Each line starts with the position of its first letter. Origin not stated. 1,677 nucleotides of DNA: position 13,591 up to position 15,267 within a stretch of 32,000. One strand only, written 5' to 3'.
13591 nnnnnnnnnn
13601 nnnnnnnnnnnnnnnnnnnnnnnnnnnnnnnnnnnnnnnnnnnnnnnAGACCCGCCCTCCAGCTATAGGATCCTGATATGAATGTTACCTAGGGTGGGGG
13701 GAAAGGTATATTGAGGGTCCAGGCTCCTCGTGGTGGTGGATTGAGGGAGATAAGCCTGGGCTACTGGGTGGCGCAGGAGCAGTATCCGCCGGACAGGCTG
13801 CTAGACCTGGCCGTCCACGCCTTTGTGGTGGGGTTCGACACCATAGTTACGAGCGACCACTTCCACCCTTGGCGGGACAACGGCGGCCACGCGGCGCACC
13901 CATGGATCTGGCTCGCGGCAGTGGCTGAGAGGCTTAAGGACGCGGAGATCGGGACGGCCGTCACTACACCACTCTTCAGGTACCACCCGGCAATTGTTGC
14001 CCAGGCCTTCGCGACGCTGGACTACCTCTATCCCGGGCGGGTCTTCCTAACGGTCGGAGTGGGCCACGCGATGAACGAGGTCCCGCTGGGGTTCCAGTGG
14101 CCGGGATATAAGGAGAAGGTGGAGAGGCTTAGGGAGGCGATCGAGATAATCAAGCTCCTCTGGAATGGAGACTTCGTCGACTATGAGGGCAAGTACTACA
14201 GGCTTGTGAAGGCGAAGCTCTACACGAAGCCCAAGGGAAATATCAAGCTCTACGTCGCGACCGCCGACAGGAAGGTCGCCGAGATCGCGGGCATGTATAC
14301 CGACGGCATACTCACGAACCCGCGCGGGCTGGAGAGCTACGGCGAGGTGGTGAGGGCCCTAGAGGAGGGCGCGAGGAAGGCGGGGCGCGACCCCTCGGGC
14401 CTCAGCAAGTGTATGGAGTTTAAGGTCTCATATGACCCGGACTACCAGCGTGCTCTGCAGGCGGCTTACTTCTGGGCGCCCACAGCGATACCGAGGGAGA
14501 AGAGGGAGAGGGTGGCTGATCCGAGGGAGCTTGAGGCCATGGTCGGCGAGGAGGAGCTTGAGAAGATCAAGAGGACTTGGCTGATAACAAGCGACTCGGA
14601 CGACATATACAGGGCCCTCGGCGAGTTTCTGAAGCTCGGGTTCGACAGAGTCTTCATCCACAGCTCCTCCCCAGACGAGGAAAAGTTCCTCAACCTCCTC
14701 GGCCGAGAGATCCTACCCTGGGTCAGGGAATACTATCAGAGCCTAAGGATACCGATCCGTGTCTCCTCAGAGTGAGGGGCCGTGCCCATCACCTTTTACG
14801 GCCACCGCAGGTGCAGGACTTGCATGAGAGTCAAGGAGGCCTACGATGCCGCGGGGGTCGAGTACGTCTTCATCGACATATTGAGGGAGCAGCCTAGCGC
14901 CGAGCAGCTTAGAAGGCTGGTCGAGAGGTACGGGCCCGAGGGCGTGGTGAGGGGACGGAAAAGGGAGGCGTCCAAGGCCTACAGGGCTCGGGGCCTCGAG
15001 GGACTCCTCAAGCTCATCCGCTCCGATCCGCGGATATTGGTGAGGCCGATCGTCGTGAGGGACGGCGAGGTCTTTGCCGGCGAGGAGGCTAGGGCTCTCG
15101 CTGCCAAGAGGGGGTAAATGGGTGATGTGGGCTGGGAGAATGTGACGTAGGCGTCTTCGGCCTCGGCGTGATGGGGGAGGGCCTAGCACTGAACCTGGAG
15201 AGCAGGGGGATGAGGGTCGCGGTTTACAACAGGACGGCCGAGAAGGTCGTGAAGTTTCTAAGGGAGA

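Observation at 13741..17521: Candidate F420-linked oxidative pentose-phosphate operon in an archaeon (FGD-family LLM, Spx/ArsC-like, Gnd, LarA-like)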

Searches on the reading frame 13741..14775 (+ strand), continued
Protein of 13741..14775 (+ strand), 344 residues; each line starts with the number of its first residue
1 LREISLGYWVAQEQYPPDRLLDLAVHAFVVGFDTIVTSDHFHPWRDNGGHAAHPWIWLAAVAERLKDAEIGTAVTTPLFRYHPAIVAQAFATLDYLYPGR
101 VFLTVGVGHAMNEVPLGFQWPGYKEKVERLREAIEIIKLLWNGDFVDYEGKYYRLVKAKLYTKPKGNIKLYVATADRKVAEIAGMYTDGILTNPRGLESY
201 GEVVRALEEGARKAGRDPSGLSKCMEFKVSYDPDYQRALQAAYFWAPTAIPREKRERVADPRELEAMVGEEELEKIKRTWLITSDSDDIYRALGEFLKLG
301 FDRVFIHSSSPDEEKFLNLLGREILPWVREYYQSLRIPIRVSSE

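Call 68: search_protein_families(library=pfam, proteins=[L015:3731-4873:-, L015:5006-5755:-, L015:7474-8595:-, L015:8406-9293:+, L015:9353-10072:-, L013:3426-4601:+, L013:7059-7847:+, L013:7844-8614:+, L013:8659-9549:+, L013:9617-10723:+], max_evalue=0.001)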
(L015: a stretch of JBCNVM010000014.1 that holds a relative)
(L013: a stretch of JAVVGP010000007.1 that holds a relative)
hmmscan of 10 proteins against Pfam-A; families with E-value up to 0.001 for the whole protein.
L015:3731-4873:- (380 aa): 4 families
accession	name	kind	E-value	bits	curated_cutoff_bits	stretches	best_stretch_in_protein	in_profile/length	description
PF01637.24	ATPase_2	-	3.8e-12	46.9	33.2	1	20-257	1-220/225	ATPase domain predominantly from Archaea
PF13173.12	AAA_14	-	5.6e-07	30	27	0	38-73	2-39/129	AAA domain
PF13191.12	AAA_16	-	1.2e-05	26.3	32.6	1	20-157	2-145/167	AAA ATPase domain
PF13401.12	AAA_22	-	2.1e-05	25.3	27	1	36-190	3-124/130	AAA domain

L015:5006-5755:- (249 aa): 2 families
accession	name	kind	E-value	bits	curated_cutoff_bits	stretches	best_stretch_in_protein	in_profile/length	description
PF01909.29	NTP_transf_2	-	9.9e-11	42.3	21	1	148-216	11-82/93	Nucleotidyltransferase domain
PF18765.7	Polbeta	-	0.0007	20.2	26.9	1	152-187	14-51/93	Polymerase beta, Nucleotidyltransferase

L015:7474-8595:- (373 aa): 2 families
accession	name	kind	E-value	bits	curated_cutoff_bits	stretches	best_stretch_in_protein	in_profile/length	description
PF00800.23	PDT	-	9.9e-64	214.9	25.2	1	101-277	1-179/181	Prephenate dehydratase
PF01842.31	ACT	-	6.6e-12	45.4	27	1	287-351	1-64/66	ACT domain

L015:8406-9293:+ (295 aa): 0 families

L015:9353-10072:- (239 aa): 0 families

L013:3426-4601:+ (391 aa): 3 families
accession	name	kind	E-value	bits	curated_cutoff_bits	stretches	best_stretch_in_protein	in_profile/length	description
PF00198.28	2-oxoacid_dh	-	1.3e-93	313.2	23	1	162-389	4-231/232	2-oxoacid dehydrogenases acyltransferase (catalytic domain)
PF00364.28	Biotin_lipoyl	-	5.1e-21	74.7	22.1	1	4-76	2-73/73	Biotin-requiring enzyme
PF02817.22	E3_binding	-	1.7e-19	70.1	23.7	1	106-141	1-36/36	e3 binding domain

L013:7059-7847:+ (262 aa): 1 family
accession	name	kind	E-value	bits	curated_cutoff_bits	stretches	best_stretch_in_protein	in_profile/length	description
PF00994.29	MoCF_biosynth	-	2.9e-31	108.5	26.6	1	6-170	2-142/144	Probable molybdopterin binding domain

L013:7844-8614:+ (256 aa): 8 families
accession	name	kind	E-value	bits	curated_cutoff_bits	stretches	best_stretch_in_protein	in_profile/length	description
PF03029.23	ATP_bind_1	-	5e-59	200.4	27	1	7-247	1-238/240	Conserved hypothetical ATP binding protein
PF01926.29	MMR_HSR1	-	4.6e-06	27.2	21.9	0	90-140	39-85/113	50S ribosome-binding GTPase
PF00009.33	GTP_EFTU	-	6.5e-06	26.3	26.5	0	164-247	122-186/188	Elongation factor Tu GTP binding domain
PF13479.12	AAA_24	-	0.00015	22.1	27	1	5-109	5-77/195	AAA domain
PF02492.25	cobW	-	0.00021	21.4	20.7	0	83-191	69-172/180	CobW/HypB/UreG, nucleotide-binding domain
PF03193.22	RsgA_GTPase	-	0.00042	20.6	30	0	4-24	108-128/174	RsgA GTPase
PF13238.12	AAA_18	-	0.00048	21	29.4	1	5-72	1-73/128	AAA domain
PF16575.11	CLP1_P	-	0.00085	19.6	26.6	0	9-42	1-34/188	mRNA cleavage and polyadenylation factor CLP1 P-loop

L013:8659-9549:+ (296 aa): 0 families

L013:9617-10723:+ (368 aa): 1 family
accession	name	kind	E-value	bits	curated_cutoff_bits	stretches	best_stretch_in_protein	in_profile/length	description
PF04123.18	DUF373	-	2.3e-86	290.7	28.3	1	7-350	1-331/335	Domain of unknown function (DUF373)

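Call 76: predict_structure(alignment_id=A5)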
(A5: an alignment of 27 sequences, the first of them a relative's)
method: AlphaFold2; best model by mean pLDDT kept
length: 385 residues; sequences in the alignment: 27
mean_pLDDT: 85.3   pTM: 0.87
mean pLDDT of the five models: 85.3, 85.2, 77.0, 75.1, 74.7
residues with pLDDT >= 90: 185; 70-90: 163; 50-70: 21; < 50: 16
segments of 3 or more residues with pLDDT < 50: 74-76, 160-172
pLDDT, mean of each block of 10 residues (from residue 1): 70 85 94 90 84 89 79 59 85 91 86 92 85 92 95 76 39 67 93 92 91 91 95 91 91 89 87 82 93 77 92 94 93 89 91 92 89 81 69
secondary structure, 60 per line:
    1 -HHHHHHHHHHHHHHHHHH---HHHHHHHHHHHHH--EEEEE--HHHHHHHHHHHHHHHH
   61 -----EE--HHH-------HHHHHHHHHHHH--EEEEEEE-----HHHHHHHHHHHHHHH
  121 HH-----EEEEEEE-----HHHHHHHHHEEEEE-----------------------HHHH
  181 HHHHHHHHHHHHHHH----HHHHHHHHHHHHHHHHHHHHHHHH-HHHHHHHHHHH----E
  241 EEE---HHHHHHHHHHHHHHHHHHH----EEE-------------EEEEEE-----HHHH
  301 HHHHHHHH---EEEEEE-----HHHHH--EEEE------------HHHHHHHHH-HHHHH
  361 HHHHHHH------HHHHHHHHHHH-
elements in order: H2-19 H23-35 E38-42 H45-60 H80-91 E94-100 H106-122 E128-134 H140-148 E149-153 H177-195 H200-223 H225-235 E240-243 H247-265 E270-272 E286-291 H297-308 E312-317 H323-327 E330-333 H346-354 H356-367 H374-384

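Call 79: fold_search(model_id=the predicted structure, library=pdb)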
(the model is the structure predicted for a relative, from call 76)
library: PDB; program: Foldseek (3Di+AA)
matches with E <= 10: 1415; with E <= 0.001: 220
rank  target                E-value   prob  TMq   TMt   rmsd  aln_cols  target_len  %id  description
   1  7dnr_B                4.2e-12  1.00  0.59  0.64   6.3       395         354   15  Crystal Structure of Zn-bound SIS Domain of Glucosamine-6-P Synthase from E. coli (released 2021-12-15)
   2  7dnr_A                5.2e-12  1.00  0.58  0.62   6.2       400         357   16  Crystal Structure of Zn-bound SIS Domain of Glucosamine-6-P Synthase from E. coli (released 2021-12-15)
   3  3tbf_D                6.0e-12  1.00  0.56  0.60   6.8       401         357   12  C-terminal domain of glucosamine-fructose-6-phosphate aminotransferase from Francisella tularensis. (released 2011-08-24)
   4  3tbf_A                7.4e-12  1.00  0.56  0.59   6.9       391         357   13  C-terminal domain of glucosamine-fructose-6-phosphate aminotransferase from Francisella tularensis. (released 2011-08-24)
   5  1mos                  1.0e-11  1.00  0.58  0.60   6.3       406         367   15  ISOMERASE DOMAIN OF GLUCOSAMINE 6-PHOSPHATE SYNTHASE COMPLEXED WITH 2-AMINO-2-DEOXYGLUCITOL 6-PHOSPHATE (released 1999-07-29)
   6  1moq                  1.2e-11  1.00  0.58  0.61   6.1       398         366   15  ISOMERASE DOMAIN OF GLUCOSAMINE 6-PHOSPHATE SYNTHASE COMPLEXED WITH GLUCOSAMINE 6-PHOSPHATE (released 1998-10-07)
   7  3tbf_B                1.4e-11  1.00  0.55  0.59   7.3       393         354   14  C-terminal domain of glucosamine-fructose-6-phosphate aminotransferase from Francisella tularensis. (released 2011-08-24)
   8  2vf4                  2.1e-11  1.00  0.54  0.57   7.1       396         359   15  E. coli glucosamine-6-P synthase (released 2008-03-04)
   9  2dec_A                2.8e-11  1.00  0.51  0.59   7.0       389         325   15  Crystal Structure of the PH0510 protein from Pyrococcus horikoshii OT3 (released 2006-08-10)
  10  3tbf_C                3.1e-11  1.00  0.58  0.62   6.3       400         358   12  C-terminal domain of glucosamine-fructose-6-phosphate aminotransferase from Francisella tularensis. (released 2011-08-24)
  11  3ooj_D                4.0e-11  1.00  0.57  0.39   6.7       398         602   14  C1A mutant of E. coli GlmS in complex with glucose-6P and glutamate (released 2011-10-19)
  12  3ooj_A                4.2e-11  1.00  0.59  0.40   6.2       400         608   14  C1A mutant of E. coli GlmS in complex with glucose-6P and glutamate (released 2011-10-19)
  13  2put_A                5.9e-11  1.00  0.58  0.65   7.2       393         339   11  The crystal structure of isomerase domain of glucosamine-6-phosphate synthase from Candida albicans (released 2007-09-11)
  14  3ooj_E                6.3e-11  1.00  0.57  0.39   6.2       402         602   13  C1A mutant of E. coli GlmS in complex with glucose-6P and glutamate (released 2011-10-19)
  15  2poc_A                6.6e-11  1.00  0.58  0.64   6.8       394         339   12  The crystal structure of isomerase domain of glucosamine-6-phosphate synthase from Candida albicans (released 2007-09-11)
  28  9lj9_A                3.0e-10  1.00  0.34  0.36  20.6       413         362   18  Crystal structure of a bifunctional 3-hexulose-6-phosphate synthase/6-phospho-3-hexuloisomerase (released 2025-10-01)
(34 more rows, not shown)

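Call 81: find_encoding_contigs(protein=P0006, flank=6000, max_places=1)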
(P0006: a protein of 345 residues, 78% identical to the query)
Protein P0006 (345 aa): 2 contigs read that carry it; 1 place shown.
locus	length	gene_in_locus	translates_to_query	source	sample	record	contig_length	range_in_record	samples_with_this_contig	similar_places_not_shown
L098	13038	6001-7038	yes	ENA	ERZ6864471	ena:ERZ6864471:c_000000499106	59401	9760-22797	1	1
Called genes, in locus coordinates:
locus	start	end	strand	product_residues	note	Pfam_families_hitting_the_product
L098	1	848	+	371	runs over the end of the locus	PF00465:Fe-ADH, PF13685:Fe-ADH_2, PF01761:DHQ_synthase (faint)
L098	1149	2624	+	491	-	PF00890:FAD_binding_2 (faint), PF01266:DAO (faint), PF12831:FAD_oxidored (weak), PF22578:GGR_cat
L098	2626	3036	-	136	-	PF01894:YjbQ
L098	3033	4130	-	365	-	PF00155:Aminotran_1_2, PF00266:Aminotran_5 (weak), PF01053:Cys_Met_Meta_PP (weak), PF04864:Alliinase_C (weak)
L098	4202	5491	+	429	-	PF22641:TiaS_TCKD, PF08489:TiaS_FLD, PF01336:tRNA_anti-codon, PF23783:Zn_ribbon_TiaS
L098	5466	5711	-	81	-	PF01037:AsnC_trans_reg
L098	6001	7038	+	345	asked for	PF00296:Bac_luciferase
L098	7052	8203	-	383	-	PF01380:SIS (weak)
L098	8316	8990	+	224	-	PF04199:Cyclase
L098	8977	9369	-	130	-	PF18894:PhageMetallopep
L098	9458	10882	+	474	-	PF03446:NAD_binding_2, PF00393:6PGD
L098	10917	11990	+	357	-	PF21113:LarA_C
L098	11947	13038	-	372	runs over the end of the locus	PF02163:Peptidase_M50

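Call 82: find_encoding_contigs(protein=P0018, flank=6000, max_places=1)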
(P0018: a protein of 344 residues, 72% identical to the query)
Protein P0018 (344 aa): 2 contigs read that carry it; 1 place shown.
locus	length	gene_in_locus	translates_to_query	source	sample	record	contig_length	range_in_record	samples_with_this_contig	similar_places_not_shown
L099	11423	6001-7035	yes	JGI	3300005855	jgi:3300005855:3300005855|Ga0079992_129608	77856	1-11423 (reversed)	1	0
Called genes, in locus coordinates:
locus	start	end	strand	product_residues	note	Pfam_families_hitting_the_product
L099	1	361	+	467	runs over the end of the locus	PF01488:Shikimate_DH (faint), PF03446:NAD_binding_2, PF00393:6PGD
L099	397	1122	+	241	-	-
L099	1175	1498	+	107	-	-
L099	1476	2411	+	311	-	PF20030:bpMoxR, PF00004:AAA (weak), PF07726:AAA_3, PF07728:AAA_5, PF17863:AAA_lid_2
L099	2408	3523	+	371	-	-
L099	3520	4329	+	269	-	-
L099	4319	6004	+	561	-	PF13620:CarboxypepD_reg (weak)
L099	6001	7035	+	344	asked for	PF00296:Bac_luciferase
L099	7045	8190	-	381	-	PF01380:SIS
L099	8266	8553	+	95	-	PF08734:GYD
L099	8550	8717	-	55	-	-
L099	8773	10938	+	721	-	PF03030:H_PPase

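Call 83: find_encoding_contigs(protein=P0027, flank=6000, max_places=1)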
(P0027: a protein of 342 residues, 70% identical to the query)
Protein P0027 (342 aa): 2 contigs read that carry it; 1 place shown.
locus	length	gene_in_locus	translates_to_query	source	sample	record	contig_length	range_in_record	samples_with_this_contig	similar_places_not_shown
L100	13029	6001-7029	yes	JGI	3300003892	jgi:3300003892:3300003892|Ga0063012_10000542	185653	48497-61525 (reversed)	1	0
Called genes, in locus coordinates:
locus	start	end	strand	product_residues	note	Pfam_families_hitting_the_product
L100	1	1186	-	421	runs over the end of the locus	PF01882:DUF58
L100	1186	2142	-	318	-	PF00493:MCM (weak), PF20030:bpMoxR, PF07726:AAA_3, PF07728:AAA_5, PF00004:AAA (weak), PF17863:AAA_lid_2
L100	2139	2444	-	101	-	-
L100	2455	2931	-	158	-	-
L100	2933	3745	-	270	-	-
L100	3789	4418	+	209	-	PF02778:tRNA_int_endo_N, PF01974:tRNA_int_endo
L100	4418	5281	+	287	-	PF01040:UbiA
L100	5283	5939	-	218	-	PF04199:Cyclase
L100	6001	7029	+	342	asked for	PF00296:Bac_luciferase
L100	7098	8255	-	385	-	PF01380:SIS (weak)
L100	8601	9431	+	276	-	PF19538:DUF6062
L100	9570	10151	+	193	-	-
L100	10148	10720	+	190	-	PF14358:DUF4405 (faint)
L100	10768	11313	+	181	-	PF14321:DUF4382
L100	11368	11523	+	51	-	-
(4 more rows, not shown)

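Call 94: search_protein_families(library=pfam, proteins=[L099:397-1122:+], max_evalue=0.001)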
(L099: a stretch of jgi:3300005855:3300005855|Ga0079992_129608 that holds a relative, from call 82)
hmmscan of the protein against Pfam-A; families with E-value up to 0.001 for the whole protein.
L099:397-1122:+ (241 aa): 0 families

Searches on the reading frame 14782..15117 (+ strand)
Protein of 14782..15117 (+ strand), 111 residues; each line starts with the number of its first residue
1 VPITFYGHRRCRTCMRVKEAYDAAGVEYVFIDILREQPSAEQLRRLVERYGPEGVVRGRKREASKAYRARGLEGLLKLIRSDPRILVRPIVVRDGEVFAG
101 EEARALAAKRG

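Call 6: search_protein_families(library=pfam, proteins=[window:14782-15117:+], max_evalue=0.01)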
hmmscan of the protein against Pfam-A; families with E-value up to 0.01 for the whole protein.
window:14782-15117:+ (111 aa): 2 families
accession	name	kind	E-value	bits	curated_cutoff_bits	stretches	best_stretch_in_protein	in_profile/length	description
PF03960.21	ArsC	-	3.8e-05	24.4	24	1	6-103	1-73/79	ArsC family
PF00462.30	Glutaredoxin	-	5.5e-05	23.7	22.9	1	3-47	1-45/60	Glutaredoxin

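Call 7: search_protein_families(library=ncbifam, proteins=[window:14782-15117:+], max_evalue=0.01)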
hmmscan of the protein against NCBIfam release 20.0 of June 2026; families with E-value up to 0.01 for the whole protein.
window:14782-15117:+ (111 aa): 11 families
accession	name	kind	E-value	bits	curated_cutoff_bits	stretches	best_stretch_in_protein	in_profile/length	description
TIGR01617.1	arsC_related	subfamily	3.5e-11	43.4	75.05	1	3-97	1-103/117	Spx/MgsR family RNA polymerase-binding regulatory protein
NF041212.1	Uxx_star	subfamily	2.4e-06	27.7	66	1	3-47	1-45/70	Uxx-star family glutaredoxin-like (seleno)protein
TIGR02196.1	GlrX_YruB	hypoth_equivalog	7.2e-06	26.4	88.55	1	3-51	2-50/74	glutaredoxin-like protein, YruB-family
TIGR00014.1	arsC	equivalog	8.9e-05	23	106.05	1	3-96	1-100/114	arsenate reductase (glutaredoxin)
TIGR01616.1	nitro_assoc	hypoth_equivalog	0.00014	21.9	109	1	3-105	3-108/126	nitrogenase-associated protein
TIGR02200.1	GlrX_actino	hypoth_equivalog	0.00015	22.1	89.5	1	3-43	2-42/77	mycoredoxin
NF008107.0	PRK10853.1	equivalog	0.00018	21.6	121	1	3-94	3-99/119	ArsC family reductase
NF002459.0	PRK01655.1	subfamily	0.00027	20.9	123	1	3-97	2-101/132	transcriptional regulator Spx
NF041211.1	gluta_UXX_star_2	equivalog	0.00028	20.8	100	1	3-47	1-45/71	UXX-star (seleno)protein family 2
NF041114.2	gluta_UXX_star_1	equivalog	0.0011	19.1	72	0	4-43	2-41/70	UXX-star selenoprotein family 1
NF007657.0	PRK10329.1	equivalog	0.0012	18.9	131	1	1-45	1-45/81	glutaredoxin-like protein NrdH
